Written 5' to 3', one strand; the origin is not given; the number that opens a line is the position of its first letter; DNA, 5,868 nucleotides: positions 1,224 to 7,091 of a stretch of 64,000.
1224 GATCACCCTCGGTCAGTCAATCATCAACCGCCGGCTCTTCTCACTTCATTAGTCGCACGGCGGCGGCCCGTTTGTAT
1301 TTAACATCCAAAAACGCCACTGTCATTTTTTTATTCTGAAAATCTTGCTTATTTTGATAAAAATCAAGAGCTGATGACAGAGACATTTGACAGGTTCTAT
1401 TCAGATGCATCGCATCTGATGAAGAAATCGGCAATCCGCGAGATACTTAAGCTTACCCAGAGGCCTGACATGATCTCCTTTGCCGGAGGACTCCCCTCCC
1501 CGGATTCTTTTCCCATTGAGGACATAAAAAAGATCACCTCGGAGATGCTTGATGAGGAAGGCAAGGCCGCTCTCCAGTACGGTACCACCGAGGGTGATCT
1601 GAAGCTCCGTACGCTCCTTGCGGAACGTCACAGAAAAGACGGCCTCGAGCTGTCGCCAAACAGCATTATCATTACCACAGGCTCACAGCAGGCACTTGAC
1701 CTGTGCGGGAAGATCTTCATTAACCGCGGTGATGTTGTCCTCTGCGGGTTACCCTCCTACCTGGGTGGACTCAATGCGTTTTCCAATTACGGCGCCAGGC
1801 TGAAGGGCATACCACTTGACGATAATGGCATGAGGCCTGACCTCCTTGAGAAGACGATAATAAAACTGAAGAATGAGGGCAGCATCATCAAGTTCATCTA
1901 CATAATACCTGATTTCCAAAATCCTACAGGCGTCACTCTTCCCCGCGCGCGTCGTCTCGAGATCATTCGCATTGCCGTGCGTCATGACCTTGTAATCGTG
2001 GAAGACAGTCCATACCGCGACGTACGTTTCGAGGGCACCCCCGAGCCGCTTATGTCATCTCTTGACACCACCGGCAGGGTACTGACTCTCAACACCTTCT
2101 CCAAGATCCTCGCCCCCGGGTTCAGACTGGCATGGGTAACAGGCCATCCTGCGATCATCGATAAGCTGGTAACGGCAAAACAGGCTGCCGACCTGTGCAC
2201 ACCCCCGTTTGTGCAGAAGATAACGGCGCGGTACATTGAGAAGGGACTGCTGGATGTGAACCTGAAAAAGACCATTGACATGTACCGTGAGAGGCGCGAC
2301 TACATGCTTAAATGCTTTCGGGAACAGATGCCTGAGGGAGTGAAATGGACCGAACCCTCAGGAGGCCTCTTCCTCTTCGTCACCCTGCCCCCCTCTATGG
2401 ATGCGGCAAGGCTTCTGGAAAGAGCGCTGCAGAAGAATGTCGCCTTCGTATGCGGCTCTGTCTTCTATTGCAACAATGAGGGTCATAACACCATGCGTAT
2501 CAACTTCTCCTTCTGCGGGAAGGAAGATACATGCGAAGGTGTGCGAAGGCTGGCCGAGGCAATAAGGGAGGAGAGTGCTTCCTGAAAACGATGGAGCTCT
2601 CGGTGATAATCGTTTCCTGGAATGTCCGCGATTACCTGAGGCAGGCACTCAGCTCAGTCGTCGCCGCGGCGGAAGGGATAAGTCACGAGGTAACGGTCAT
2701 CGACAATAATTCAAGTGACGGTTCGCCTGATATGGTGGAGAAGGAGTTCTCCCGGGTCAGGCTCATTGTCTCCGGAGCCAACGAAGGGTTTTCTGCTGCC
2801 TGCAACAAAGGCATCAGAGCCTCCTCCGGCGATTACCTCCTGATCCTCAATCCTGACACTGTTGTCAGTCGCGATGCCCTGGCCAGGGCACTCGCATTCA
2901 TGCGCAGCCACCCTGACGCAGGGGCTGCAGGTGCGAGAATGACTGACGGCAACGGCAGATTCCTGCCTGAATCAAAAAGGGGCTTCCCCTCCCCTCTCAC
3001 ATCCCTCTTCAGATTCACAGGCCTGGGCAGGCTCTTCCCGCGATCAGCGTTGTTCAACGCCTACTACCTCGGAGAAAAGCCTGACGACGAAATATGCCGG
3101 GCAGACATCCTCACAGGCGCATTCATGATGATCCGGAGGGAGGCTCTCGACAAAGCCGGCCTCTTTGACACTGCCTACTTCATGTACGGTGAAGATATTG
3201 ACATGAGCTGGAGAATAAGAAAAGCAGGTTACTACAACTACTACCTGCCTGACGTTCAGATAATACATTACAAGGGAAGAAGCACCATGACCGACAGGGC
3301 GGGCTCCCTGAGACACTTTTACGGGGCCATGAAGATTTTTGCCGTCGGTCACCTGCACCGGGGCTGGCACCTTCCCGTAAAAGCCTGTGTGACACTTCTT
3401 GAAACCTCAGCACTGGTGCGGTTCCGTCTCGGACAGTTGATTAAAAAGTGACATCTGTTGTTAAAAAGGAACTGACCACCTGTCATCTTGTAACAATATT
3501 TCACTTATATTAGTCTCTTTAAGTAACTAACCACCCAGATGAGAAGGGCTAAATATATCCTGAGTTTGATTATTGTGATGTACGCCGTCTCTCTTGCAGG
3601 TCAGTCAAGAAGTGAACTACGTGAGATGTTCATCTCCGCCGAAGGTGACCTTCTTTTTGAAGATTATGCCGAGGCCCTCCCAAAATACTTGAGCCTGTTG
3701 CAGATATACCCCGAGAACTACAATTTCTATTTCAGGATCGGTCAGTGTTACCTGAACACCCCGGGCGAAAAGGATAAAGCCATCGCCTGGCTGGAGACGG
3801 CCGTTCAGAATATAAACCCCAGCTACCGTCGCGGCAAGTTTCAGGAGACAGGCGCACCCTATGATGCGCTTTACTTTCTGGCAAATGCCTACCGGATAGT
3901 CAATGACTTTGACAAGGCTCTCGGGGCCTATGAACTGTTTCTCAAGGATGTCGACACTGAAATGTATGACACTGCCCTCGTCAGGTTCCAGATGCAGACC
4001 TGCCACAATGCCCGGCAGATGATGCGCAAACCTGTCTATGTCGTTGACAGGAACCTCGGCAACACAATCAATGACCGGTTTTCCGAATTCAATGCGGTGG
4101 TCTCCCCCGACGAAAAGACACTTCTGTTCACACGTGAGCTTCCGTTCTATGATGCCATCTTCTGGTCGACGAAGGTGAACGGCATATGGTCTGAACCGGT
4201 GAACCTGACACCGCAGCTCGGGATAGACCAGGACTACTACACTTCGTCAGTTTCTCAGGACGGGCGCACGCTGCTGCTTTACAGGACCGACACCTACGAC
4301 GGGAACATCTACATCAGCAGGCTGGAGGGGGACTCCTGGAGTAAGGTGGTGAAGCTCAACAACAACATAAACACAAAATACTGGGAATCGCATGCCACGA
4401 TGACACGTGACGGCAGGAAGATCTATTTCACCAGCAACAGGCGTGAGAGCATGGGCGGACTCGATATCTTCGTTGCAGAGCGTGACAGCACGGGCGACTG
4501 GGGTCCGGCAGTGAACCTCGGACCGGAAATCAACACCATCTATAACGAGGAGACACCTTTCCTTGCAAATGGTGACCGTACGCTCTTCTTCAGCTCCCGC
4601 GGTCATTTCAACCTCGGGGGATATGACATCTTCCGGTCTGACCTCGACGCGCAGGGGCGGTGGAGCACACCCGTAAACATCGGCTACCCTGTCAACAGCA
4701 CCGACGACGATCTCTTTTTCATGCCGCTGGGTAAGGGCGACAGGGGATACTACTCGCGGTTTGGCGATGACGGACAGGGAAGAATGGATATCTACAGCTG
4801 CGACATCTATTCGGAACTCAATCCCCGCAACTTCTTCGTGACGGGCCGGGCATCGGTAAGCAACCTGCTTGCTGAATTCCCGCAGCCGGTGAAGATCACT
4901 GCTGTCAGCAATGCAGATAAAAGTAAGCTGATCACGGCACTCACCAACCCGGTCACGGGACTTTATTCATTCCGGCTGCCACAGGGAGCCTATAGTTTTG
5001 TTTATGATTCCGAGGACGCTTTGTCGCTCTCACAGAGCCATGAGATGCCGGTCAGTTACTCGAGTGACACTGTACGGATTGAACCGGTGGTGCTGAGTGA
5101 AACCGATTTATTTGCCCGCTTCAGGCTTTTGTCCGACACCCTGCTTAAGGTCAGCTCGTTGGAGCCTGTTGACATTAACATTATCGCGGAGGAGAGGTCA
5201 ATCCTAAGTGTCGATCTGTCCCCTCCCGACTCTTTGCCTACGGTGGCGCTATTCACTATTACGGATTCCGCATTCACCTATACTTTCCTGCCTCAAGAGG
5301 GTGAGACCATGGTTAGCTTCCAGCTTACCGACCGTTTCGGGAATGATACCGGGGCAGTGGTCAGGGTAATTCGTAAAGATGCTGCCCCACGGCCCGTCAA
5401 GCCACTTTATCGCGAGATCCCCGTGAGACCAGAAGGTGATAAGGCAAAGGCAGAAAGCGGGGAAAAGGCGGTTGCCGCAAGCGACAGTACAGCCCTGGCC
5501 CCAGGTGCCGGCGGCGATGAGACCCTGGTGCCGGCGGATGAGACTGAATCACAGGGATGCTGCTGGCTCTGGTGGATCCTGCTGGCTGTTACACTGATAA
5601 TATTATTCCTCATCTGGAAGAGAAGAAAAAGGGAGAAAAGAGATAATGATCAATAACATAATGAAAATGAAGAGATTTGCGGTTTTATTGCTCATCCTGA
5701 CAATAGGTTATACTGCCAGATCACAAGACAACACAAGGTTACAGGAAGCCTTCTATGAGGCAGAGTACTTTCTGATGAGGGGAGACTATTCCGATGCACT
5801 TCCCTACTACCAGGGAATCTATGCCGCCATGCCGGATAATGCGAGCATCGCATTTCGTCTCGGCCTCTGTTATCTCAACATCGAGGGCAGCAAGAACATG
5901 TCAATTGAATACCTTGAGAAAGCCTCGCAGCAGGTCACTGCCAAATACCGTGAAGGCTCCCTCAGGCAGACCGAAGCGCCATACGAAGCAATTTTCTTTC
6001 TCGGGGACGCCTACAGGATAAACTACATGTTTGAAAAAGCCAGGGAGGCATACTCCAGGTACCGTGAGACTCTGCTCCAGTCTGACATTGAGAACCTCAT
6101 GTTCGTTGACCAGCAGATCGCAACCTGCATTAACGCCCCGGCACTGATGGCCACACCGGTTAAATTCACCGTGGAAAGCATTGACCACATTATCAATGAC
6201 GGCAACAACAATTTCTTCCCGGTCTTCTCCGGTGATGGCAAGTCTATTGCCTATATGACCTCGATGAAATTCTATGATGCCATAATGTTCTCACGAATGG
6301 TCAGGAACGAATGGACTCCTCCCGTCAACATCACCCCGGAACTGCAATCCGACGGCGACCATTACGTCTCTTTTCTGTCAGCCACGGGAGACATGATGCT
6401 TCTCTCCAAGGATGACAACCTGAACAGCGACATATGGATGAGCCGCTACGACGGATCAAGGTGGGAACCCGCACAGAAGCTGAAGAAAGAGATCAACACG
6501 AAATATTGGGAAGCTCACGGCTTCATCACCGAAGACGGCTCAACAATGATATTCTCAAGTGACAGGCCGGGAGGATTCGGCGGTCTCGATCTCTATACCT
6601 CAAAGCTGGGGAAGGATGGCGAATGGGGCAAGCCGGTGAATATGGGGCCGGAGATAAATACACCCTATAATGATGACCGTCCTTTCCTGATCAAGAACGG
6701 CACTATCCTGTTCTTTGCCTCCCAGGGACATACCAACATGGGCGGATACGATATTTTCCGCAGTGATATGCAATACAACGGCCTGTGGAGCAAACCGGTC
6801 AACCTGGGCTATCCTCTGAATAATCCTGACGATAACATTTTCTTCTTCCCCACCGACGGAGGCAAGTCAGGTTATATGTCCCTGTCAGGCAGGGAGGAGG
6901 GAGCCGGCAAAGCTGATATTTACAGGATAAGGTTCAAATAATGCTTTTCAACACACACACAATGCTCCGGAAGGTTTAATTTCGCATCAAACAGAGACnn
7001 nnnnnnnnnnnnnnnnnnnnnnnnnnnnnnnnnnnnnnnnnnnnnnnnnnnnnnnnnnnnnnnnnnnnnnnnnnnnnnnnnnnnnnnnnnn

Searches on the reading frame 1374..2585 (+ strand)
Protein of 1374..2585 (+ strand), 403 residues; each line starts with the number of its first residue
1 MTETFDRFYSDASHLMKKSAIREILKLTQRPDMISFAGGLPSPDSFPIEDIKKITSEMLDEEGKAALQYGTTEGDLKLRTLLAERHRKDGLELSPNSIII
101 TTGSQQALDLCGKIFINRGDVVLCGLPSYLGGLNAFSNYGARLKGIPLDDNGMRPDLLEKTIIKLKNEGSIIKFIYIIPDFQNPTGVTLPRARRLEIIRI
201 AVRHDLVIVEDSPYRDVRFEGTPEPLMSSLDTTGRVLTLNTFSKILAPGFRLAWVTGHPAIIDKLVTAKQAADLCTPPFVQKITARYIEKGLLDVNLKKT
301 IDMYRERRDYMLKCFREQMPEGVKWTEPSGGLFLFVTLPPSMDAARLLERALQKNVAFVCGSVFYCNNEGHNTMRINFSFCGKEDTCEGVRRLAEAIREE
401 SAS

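Call 80: search_protein_families(library=pfam, proteins=[window:1374-2585:+], max_evalue=0.00001)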
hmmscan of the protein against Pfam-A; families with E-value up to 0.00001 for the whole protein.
window:1374-2585:+ (403 aa): 2 families
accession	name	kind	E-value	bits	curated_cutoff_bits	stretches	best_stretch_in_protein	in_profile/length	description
PF00155.27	Aminotran_1_2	-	8.8e-36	124.3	19.7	1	47-387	18-354/361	Aminotransferase class I and II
PF12897.13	Asp_aminotransf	-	4.7e-06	26.1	27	1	122-337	127-348/421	Aspartate amino-transferase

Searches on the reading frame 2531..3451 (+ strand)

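Call 80: search_protein_families(library=pfam, proteins=[window:2531-3451:+], max_evalue=0.00001)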
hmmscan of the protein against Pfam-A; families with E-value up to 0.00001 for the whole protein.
window:2531-3451:+ (306 aa): 3 families
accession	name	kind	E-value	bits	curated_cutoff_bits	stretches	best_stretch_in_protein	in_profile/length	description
PF00535.33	Glycos_transf_2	-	3.5e-27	95.8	23.3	1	24-208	1-166/168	Glycosyl transferase family 2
PF13641.12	Glyco_tranf_2_3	-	1.6e-19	71.3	27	1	23-251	3-216/230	Glycosyltransferase like family 2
PF13632.12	Glyco_trans_2_3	-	9.2e-13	48.9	27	1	103-289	2-163/198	Glycosyl transferase family group 2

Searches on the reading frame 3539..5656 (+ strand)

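Call 80: search_protein_families(library=pfam, proteins=[window:3539-5656:+], max_evalue=0.00001)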
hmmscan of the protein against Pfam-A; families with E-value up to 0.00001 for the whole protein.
window:3539-5656:+ (705 aa): 3 families
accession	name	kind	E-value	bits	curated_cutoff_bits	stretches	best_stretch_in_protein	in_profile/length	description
PF07676.18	PD40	-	8.3e-09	35.6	20.9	0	277-312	5-38/38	WD40-like Beta Propeller Repeat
PF14559.12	TPR_19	-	5e-07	30.4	25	1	41-90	5-53/68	Tetratricopeptide repeat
PF13432.12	TPR_16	-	1.5e-06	28.9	32.7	0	41-91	11-60/65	Tetratricopeptide repeat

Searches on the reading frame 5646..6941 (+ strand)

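Call 80: search_protein_families(library=pfam, proteins=[window:5646-6941:+], max_evalue=0.00001)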
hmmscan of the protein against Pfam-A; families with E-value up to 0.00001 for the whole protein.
window:5646-6941:+ (431 aa): 1 family
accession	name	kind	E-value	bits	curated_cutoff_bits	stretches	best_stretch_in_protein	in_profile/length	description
PF07676.18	PD40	-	2e-16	59.9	20.9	0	279-317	1-37/38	WD40-like Beta Propeller Repeat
